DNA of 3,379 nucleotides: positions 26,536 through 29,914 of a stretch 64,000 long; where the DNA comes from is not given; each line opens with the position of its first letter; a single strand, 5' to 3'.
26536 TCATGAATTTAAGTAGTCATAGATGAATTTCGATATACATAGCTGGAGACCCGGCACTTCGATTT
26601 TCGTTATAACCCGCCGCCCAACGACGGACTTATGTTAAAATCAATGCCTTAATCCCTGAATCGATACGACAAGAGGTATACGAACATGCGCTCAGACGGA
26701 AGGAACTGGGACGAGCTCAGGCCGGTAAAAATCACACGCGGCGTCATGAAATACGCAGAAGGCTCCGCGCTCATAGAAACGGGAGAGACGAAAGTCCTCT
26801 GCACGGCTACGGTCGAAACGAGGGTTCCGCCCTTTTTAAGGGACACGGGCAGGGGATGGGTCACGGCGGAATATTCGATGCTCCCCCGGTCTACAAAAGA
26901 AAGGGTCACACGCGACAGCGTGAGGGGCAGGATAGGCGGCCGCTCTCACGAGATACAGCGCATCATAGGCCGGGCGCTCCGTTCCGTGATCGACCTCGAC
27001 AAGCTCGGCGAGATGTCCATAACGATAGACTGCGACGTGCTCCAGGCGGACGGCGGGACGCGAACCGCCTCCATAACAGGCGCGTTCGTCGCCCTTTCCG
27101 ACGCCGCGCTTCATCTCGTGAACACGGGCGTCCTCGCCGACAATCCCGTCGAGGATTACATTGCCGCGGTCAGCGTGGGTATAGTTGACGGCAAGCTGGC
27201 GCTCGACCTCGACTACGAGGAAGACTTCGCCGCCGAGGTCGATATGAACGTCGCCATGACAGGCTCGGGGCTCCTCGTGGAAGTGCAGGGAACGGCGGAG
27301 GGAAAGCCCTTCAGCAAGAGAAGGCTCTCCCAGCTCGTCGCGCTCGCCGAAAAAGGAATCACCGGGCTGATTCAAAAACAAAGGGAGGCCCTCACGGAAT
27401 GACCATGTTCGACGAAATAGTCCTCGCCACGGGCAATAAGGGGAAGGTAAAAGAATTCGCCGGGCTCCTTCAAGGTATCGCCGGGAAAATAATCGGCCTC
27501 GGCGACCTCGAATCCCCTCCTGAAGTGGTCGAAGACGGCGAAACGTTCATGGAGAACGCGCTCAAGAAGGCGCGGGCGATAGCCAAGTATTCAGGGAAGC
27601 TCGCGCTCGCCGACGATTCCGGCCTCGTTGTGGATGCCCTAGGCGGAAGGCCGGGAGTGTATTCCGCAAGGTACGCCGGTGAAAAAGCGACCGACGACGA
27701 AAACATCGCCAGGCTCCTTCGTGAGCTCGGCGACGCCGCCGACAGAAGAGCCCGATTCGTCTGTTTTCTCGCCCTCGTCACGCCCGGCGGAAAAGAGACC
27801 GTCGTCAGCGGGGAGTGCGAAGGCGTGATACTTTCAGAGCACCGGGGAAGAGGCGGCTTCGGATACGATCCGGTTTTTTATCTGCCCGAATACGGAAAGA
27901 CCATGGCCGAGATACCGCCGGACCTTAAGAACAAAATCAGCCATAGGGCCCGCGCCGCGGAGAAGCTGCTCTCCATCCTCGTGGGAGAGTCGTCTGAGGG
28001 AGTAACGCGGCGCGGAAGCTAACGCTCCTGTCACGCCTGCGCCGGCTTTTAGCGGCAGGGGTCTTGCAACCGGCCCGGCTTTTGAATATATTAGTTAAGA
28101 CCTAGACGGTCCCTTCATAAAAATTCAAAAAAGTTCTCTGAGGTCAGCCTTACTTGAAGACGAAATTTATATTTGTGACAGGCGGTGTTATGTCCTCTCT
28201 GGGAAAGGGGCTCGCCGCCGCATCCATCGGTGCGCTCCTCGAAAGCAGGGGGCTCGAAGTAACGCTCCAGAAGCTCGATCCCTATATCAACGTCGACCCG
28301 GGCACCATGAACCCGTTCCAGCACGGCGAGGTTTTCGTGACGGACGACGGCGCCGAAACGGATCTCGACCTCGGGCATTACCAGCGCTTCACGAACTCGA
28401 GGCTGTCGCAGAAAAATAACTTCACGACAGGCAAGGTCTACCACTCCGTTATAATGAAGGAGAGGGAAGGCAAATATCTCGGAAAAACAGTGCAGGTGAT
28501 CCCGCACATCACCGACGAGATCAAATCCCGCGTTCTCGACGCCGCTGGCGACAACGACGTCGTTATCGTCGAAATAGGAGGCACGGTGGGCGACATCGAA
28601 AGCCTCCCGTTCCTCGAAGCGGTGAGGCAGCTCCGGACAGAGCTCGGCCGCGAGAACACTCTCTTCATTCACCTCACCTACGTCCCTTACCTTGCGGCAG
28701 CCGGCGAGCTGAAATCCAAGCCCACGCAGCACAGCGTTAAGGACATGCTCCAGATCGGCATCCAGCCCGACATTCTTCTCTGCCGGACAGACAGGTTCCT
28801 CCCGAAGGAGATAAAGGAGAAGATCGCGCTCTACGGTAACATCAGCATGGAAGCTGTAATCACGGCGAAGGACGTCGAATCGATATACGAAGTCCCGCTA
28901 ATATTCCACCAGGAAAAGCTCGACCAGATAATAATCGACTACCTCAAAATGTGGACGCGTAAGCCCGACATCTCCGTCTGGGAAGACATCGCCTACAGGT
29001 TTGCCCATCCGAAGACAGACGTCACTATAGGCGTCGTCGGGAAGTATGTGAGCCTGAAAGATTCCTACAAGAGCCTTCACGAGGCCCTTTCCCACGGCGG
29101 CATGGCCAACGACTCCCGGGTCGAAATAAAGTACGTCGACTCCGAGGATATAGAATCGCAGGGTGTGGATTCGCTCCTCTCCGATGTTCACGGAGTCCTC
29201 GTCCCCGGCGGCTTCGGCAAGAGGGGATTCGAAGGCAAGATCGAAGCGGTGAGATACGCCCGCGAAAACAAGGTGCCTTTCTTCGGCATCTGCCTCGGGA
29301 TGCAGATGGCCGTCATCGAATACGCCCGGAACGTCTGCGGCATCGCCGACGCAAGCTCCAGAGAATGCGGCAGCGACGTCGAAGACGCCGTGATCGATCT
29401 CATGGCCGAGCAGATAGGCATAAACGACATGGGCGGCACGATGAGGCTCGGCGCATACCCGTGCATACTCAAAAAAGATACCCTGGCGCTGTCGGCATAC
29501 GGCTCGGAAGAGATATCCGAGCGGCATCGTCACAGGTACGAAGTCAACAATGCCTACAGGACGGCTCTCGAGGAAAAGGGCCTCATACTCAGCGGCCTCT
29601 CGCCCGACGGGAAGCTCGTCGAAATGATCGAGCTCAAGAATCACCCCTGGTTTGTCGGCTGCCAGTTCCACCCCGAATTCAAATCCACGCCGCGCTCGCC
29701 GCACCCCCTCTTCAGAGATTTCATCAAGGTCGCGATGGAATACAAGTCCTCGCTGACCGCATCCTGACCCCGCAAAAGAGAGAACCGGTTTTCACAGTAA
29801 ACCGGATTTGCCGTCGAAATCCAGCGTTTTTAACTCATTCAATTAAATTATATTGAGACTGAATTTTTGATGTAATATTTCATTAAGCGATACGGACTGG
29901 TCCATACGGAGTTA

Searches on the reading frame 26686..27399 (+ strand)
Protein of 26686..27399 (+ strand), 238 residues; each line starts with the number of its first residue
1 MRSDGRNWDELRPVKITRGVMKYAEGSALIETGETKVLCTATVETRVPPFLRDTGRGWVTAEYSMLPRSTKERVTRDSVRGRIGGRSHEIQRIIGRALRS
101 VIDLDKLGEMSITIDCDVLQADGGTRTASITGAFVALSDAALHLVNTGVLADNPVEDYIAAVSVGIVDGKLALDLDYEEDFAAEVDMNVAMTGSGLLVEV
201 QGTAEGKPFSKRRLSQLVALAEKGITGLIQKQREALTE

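Call 40: search_protein_families(library=pfam, proteins=[window:26686-27399:+], max_evalue=0.00001)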
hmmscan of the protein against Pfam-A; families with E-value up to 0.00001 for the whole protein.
window:26686-27399:+ (238 aa): 2 families
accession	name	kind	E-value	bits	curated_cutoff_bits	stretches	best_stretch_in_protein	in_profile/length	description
PF01138.27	RNase_PH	-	9.6e-32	110.6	25.5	1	10-141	1-128/130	3' exoribonuclease family, domain 1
PF03725.20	RNase_PH_C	-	2.2e-12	47.2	20.8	1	157-224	1-67/67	3' exoribonuclease family, domain 2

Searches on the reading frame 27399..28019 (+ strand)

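Call 40: search_protein_families(library=pfam, proteins=[window:27399-28019:+], max_evalue=0.00001)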
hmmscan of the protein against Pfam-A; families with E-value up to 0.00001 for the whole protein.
window:27399-28019:+ (207 aa): 1 family
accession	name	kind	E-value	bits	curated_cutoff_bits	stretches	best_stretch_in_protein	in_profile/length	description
PF01725.21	Ham1p_like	-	6.5e-69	232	22.5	1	7-191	1-184/186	Ham1 family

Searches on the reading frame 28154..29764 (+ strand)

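Call 40: search_protein_families(library=pfam, proteins=[window:28154-29764:+], max_evalue=0.00001)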
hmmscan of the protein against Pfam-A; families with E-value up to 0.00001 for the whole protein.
window:28154-29764:+ (537 aa): 3 families
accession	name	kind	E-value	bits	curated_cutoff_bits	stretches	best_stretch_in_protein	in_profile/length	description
PF06418.20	CTP_synth_N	-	7e-127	422.7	26.1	1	4-266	1-265/265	CTP synthase N-terminus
PF00117.34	GATase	-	7.1e-44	150.2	22.8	1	301-525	2-189/190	Glutamine amidotransferase class-I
PF07722.19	Peptidase_C26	-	1.9e-08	34.8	20.5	1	364-508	96-219/219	Peptidase C26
